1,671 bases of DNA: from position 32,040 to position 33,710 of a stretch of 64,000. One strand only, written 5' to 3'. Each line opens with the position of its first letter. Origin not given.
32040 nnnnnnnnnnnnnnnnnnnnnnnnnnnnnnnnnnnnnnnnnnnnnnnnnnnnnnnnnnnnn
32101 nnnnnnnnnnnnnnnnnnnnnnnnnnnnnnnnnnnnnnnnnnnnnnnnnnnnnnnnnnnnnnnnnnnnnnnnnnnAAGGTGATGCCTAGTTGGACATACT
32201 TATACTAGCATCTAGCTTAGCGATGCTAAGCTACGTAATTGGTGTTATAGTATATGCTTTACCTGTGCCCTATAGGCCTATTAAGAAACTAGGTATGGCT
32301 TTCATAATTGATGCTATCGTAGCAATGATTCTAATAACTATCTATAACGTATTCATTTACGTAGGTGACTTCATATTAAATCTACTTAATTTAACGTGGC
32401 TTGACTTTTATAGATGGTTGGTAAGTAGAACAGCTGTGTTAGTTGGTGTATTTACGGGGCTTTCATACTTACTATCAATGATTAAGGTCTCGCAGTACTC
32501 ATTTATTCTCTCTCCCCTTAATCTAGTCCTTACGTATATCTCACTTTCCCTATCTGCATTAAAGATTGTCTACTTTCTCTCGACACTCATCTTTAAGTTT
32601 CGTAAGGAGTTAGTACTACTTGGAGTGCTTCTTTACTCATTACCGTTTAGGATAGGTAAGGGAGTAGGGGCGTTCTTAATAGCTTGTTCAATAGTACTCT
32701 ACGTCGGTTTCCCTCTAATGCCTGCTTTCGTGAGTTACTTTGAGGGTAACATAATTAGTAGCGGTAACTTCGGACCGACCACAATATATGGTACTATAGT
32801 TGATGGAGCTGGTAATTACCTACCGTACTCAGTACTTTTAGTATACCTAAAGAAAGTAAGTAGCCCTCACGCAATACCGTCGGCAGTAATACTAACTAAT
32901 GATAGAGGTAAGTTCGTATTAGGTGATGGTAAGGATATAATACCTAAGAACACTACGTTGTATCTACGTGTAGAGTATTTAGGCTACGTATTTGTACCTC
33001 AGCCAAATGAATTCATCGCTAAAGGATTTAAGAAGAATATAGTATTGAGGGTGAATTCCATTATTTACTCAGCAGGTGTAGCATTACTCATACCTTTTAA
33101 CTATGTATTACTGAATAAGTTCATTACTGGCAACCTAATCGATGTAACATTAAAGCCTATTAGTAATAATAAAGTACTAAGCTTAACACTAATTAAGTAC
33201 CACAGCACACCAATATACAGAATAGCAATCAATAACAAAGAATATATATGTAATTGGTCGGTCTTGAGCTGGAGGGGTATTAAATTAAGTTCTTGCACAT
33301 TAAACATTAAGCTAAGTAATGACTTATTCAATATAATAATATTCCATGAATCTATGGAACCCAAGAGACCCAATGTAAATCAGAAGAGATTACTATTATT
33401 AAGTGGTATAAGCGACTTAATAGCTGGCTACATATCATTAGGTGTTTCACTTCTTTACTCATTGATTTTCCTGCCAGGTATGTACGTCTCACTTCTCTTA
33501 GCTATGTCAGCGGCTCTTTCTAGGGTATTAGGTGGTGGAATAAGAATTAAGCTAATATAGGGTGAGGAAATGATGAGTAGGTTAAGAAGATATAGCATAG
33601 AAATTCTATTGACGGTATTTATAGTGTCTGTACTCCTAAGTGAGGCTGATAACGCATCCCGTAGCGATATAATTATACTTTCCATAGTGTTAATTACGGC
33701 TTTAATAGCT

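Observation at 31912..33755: Small-large-small membrane gene cluster with Ced/Ted-like (VirB2/VirB6-like) architecture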

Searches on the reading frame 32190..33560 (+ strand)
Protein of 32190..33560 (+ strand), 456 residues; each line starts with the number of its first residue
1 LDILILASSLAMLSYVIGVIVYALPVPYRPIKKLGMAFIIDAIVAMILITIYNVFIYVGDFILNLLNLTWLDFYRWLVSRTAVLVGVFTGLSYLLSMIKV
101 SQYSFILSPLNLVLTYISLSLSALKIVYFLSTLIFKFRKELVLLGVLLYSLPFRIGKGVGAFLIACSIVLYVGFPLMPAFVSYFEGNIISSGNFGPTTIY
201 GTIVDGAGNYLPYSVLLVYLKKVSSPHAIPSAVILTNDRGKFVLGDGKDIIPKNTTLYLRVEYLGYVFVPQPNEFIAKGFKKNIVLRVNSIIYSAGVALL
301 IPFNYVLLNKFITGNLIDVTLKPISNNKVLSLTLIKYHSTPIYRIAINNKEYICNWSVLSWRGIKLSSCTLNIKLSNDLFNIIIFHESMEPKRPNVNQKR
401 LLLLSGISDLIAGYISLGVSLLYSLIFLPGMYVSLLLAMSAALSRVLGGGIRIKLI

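Call 3: search_protein_families(library=pfam, proteins=[window:32190-33560:+], max_evalue=1)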
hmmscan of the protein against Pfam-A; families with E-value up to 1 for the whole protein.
window:32190-33560:+ (456 aa): 0 families

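Call 4: search_protein_families(library=ncbifam, proteins=[window:32190-33560:+], max_evalue=1)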
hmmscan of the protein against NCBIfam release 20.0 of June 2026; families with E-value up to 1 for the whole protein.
window:32190-33560:+ (456 aa): 3 families
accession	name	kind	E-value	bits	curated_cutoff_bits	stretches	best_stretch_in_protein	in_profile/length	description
NF041796.2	Ced_CedA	equivalog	4.1e-39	134.7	330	1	2-192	6-199/259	DNA import protein CedA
NF053657.1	CedE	equivalog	1.4e-28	100.4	400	2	2-185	5-196/260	DNA-translocating protein CedE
NF041797.1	Ced_CedA1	equivalog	9.9e-07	28.8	100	1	2-55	11-65/75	DNA import protein CedA1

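Call 10: find_homologous_proteins(query=window:32190-33557:+, max_evalue=0.001)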
Query window:32190-33557:+ (456 aa): 23 proteins with E <= 0.001 among 8000 candidates.
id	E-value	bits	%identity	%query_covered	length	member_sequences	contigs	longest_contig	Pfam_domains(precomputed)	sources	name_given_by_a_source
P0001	5.1e-283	957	100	100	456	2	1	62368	PF27251.1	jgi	-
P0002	5.6e-197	673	70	100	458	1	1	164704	PF27251.1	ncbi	-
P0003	5.2e-193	660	69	100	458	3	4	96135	PF27251.1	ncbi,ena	-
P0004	2.9e-119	417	45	100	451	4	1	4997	PF27251.1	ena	-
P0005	5.3e-113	397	46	100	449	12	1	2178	PF27251.1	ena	-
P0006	1.4e-112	395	46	100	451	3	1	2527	PF27251.1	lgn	-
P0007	1.5e-110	388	42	100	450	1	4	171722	PF27251.1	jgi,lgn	jgi:hypothetical protein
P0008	3.5e-108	381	42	100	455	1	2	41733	PF27251.1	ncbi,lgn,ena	-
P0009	7.3e-108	380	43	100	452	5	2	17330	PF27251.1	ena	-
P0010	8.8e-108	379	43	100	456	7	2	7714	PF27251.1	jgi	-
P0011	2.1e-106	375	42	100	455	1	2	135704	PF27251.1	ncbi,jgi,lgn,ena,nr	ncbi:MAG: hypothetical protein DRO14_00815 [Thermoprotei archaeon]|nr:MAG: hypothetical protein DRO1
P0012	3.5e-104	367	42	100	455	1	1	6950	PF27251.1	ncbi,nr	ncbi:MAG: hypothetical protein J7L51_01755 [Desulfurococcales archaeon]|nr:hypothetical protein [Des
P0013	3.2e-103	364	42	100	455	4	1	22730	PF27251.1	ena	-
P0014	1.9e-100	355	41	100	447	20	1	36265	PF27251.1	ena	-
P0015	6.8e-100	353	42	96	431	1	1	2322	-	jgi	-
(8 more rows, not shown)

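Call 15: find_related_loci(query=A1, collection=genome_contigs, flank=10000)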
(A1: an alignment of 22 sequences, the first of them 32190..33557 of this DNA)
Query A1 (456 aa) in genome_contigs; peptide patterns used: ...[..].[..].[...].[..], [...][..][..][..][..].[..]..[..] (x = any residue, [..] = any of these).
119 stretches matched a pattern; 29 encode a relative of the query (tblastn E <= 1e-3); 29 distinct loci.
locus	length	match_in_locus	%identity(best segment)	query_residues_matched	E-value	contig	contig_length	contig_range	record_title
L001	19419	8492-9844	45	1-456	8e-122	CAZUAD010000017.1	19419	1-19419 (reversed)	MAG TPA_asm: uncultured Desulfurococcaceae archaeon isolate SRP141552_co1_87 genome assembly, contig: NODE_1121_length_1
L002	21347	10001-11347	46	1-456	8e-116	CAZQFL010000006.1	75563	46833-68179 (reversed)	MAG TPA_asm: uncultured Desulfurococcaceae archaeon isolate SRP141559_co1_156 genome assembly, contig: NODE_68_length_75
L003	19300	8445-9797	46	1-456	5e-115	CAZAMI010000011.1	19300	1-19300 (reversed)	MAG TPA_asm: uncultured Desulfurococcaceae archaeon isolate binchicken_co6_446 genome assembly, contig: NODE_2832_length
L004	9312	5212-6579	44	1-456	8e-112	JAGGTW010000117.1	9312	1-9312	MAG: Desulfurococcales archaeon isolate AUK058 PB_MBMC_012_c_000000000151, whole genome shotgun sequence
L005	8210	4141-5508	44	1-456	1e-110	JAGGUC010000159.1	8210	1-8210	MAG: Desulfurococcales archaeon isolate AUK064 PB_MBMC_018_c_000000000038, whole genome shotgun sequence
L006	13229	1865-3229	42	1-456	3e-107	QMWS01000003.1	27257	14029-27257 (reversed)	MAG: Thermoprotei archaeon isolate B83_G16 B83_Guay16_scaffold_00623, whole genome shotgun sequence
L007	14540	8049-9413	42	1-456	7e-107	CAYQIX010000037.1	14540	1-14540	MAG TPA_asm: uncultured Desulfurococcaceae archaeon isolate binchicken_co6_527 genome assembly, contig: NODE_4613_length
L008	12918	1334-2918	42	1-456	7e-107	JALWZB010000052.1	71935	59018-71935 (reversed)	MAG: Desulfurococcales archaeon isolate T2_metabat1_scaf2bin.068 T2_NODE_180_length_71935_cov_3.963068, whole genome sho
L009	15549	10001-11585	42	1-456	1e-106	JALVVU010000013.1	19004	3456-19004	MAG: Desulfurococcales archaeon isolate M10_metabat1_scaf2bin.047 M10_NODE_1223_length_19004_cov_17.421359, whole genome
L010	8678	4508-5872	42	1-456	2e-105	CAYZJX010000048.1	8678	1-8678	MAG TPA_asm: uncultured Desulfurococcaceae archaeon isolate binchicken_co6_186 genome assembly, contig: NODE_10304_lengt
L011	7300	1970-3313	41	2-456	3e-105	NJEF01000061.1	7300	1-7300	MAG: Desulfurococcales archaeon ex4484_204 ex4484_204_scaffold_13399_length_7300__count_729, whole genome shotgun sequen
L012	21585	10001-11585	41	1-456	2e-104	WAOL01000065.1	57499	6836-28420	MAG: Desulfurococcales archaeon isolate S143_97_esom k151_466522, whole genome shotgun sequence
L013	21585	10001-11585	41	1-456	1e-100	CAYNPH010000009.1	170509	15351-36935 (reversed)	MAG TPA_asm: uncultured Desulfurococcaceae archaeon isolate binchicken_co219_317 genome assembly, contig: k141_1278269,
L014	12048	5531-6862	41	2-456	7e-100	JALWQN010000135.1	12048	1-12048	MAG: Desulfurococcales archaeon isolate M2_metabat1_scaf2bin.068 M2_NODE_6982_length_12048_cov_3.406342, whole genome sh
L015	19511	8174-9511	38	1-456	2e-99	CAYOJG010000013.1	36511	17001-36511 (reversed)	MAG TPA_asm: uncultured Desulfurococcaceae archaeon isolate binchicken_co256_980 genome assembly, contig: NODE_1654_leng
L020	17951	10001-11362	36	2-455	4e-73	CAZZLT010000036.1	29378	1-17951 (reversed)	MAG TPA_asm: uncultured Desulfurococcaceae archaeon isolate binchicken_co25_114 genome assembly, contig: k141_151122, wh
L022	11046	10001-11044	35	1-356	9e-62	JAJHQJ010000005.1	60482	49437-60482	MAG: Desulfurococcaceae archaeon isolate Bin S11 scaffold_82_c1, whole genome shotgun sequence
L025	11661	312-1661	27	3-453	2e-25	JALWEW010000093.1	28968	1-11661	MAG: Acidilobaceae archaeon isolate T11_metabat1_scaf2bin.118 T11_NODE_445_length_28968_cov_2.090149, whole genome shotg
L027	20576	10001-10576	33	2-191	1e-20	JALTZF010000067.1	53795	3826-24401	MAG: Pyrodictiaceae archaeon isolate S141_metabat2_scaf2bin.116 S141_NODE_312_length_53795_cov_2.057054, whole genome sh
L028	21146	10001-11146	27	2-374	7e-20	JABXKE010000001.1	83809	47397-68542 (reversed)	MAG: Pyrodictium sp. isolate DIMAG01 contig, whole genome shotgun sequence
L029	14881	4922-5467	32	1-182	2e-17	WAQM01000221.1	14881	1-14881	MAG: Pyrodictiaceae archaeon isolate S146_132_esom k151_833746, whole genome shotgun sequence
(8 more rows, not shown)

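Call 28: predict_structure(alignment_id=A1)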
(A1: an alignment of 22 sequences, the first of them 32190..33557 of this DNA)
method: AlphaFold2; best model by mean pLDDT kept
length: 456 residues; sequences in the alignment: 22
mean_pLDDT: 83.8   pTM: 0.54
mean pLDDT of the five models: 83.8, 83.1, 82.9, 81.9, 80.3
residues with pLDDT >= 90: 156; 70-90: 248; 50-70: 41; < 50: 11
segments of 3 or more residues with pLDDT < 50: 189-195, 453-456
pLDDT, mean of each block of 10 residues (from residue 1): 84 91 88 88 87 87 91 90 83 74 70 83 88 92 89 81 91 91 66 59 92 92 76 91 78 81 91 79 85 92 86 90 79 91 89 90 92 81 91 88 66 72 80 90 81 46
secondary structure, 60 per line:
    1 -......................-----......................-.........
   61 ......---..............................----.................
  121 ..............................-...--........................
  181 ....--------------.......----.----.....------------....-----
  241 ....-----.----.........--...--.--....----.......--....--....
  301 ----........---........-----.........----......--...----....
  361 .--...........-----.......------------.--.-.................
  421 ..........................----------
elements in order: H2-23 H29-50 H52-66 H70-99 H104-150 H157-184 E199-205 E215-219 E232-235 E241-244 E255-263 E266-268 E274-277 E282-288 E291-294 E297-300 E305-312 E316-323 E329-337 E342-347 E350-352 E357-361 E364-374 E380-386 H404-446

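Call 31: fold_search(model_id=the predicted structure, library=pdb)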
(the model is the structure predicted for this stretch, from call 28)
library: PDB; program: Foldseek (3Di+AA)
matches with E <= 10: 596; with E <= 0.001: 2
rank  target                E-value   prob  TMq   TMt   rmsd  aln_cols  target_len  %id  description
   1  6fb3_A                7.2e-04  0.97  0.13  0.04  19.7       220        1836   14  Teneurin 2 Partial Extracellular Domain (released 2018-03-28)
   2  8qox_B                8.3e-04  0.98  0.17  0.18  33.0       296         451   12  Two-component assembly of SlaA and SlaB S-layer proteins of Sulfolobus acidocaldarius (released 2024-02-21)
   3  9h6h_B                3.1e-03  0.99  0.16  0.09  14.3       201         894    5  Bacteroides ovatus GH98 endoxylanase with Seleno-methionine substituents (released 2025-11-05)
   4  3wir_A                3.5e-03  0.21  0.08  0.06  29.2       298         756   10  Crystal structure of kojibiose phosphorylase complexed with glucose (released 2014-02-05)
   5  3e8v                  4.7e-03  1.00  0.15  0.68   4.3        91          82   11  Crystal structure of a possible transglutaminase-family protein proteolytic fragment from Bacteroides fragilis (released 2008-09-02)
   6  4ktr_A                4.9e-03  0.14  0.08  0.06  23.7       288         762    8  Crystal structure of 2-O-alpha-glucosylglycerol phosphorylase in complex with isofagomine and glycerol (released 2014-05-21)
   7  9yh9_B                6.4e-03  1.00  0.16  0.39  10.0       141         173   11  Crystal structure of a phage catechol 1,2-dioxygenase identified from a soil metagenomic survey (released 2025-10-08)
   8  9yh9_A                6.7e-03  1.00  0.15  0.38  10.1       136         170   11  Crystal structure of a phage catechol 1,2-dioxygenase identified from a soil metagenomic survey (released 2025-10-08)
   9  4ktr_B                8.2e-03  0.13  0.08  0.06  23.3       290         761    8  Crystal structure of 2-O-alpha-glucosylglycerol phosphorylase in complex with isofagomine and glycerol (released 2014-05-21)
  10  4ilv_A                1.8e-02  0.99  0.13  0.33   8.8       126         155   13  Structure of the dioxygenase domain of SACTE_2871, a novel dioxygenase carbohydrate-binding protein fusion from the ce (released 2013-05-15)
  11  1tmx_A                1.9e-02  0.99  0.13  0.19  10.3       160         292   13  Crystal structure of hydroxyquinol 1,2-dioxygenase from Nocardioides Simplex 3E (released 2005-03-22)
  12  9uvm                  1.9e-02  0.60  0.15  0.16  15.0       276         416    9  The SeMet pili protein of Streptococcus Sanguinis (released 2026-01-21)
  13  1dlm_A                2.4e-02  1.00  0.14  0.20   8.9       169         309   12  STRUCTURE OF CATECHOL 1,2-DIOXYGENASE FROM ACINETOBACTER CALCOACETICUS NATIVE DATA (released 2000-05-23)
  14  3n9t                  2.5e-02  0.99  0.13  0.19   8.7       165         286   10  Cryatal structure of Hydroxyquinol 1,2-dioxygenase from Pseudomonas putida DLL-E4 (released 2010-08-04)
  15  4ilv_B                2.6e-02  0.99  0.13  0.32   8.8       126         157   12  Structure of the dioxygenase domain of SACTE_2871, a novel dioxygenase carbohydrate-binding protein fusion from the ce (released 2013-05-15)
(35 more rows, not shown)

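Call 33: search_protein_representatives(alignment_id=A1)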
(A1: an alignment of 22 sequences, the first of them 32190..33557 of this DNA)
Query: 22 sequences, 448 profile positions. Proteins with E-value up to 0.001 (for the whole library): 234; up to 1e-10: 186; up to 1e-30: 118. The best 150 are listed.
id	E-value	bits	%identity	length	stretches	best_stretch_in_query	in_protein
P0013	4.2e-191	652.3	-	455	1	1-448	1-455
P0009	2.2e-182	623.5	-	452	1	2-448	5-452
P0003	6.1e-178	608.9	-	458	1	1-448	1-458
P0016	2.7e-177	606.8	-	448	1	1-448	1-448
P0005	2.8e-175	600.1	-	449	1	1-448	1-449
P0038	4.6e-160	550.0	-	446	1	1-448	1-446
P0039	2.2e-158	544.4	-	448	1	1-448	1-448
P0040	3.7e-122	425.1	-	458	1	2-442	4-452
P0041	1.8e-114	399.7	-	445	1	1-448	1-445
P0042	1.4e-110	386.9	-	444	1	1-445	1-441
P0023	3.3e-105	369.2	-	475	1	2-447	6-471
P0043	9.0e-95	334.8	-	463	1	2-447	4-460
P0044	1.2e-87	311.3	-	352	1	1-355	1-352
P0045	1.1e-66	242.2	-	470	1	2-442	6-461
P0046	3.6e-64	233.9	-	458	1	2-445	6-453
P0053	5.6e-61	223.4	-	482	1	2-447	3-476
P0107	1.9e-43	165.6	-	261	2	2-202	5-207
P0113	7.0e-43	163.7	-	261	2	2-192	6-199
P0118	2.5e-41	158.7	-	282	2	2-212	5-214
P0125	1.5e-37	146.2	-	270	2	2-182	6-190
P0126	2.0e-37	145.8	-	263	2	3-197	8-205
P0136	2.0e-34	135.9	-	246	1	2-243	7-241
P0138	3.9e-34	134.9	-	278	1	3-217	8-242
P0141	1.1e-33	133.4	-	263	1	2-194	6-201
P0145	1.0e-32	130.2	-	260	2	3-188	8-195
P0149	2.5e-31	125.7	-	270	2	3-184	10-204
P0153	5.8e-29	117.9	-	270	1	5-192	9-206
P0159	2.3e-27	112.6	-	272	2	2-193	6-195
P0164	2.2e-25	106.1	-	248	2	1-188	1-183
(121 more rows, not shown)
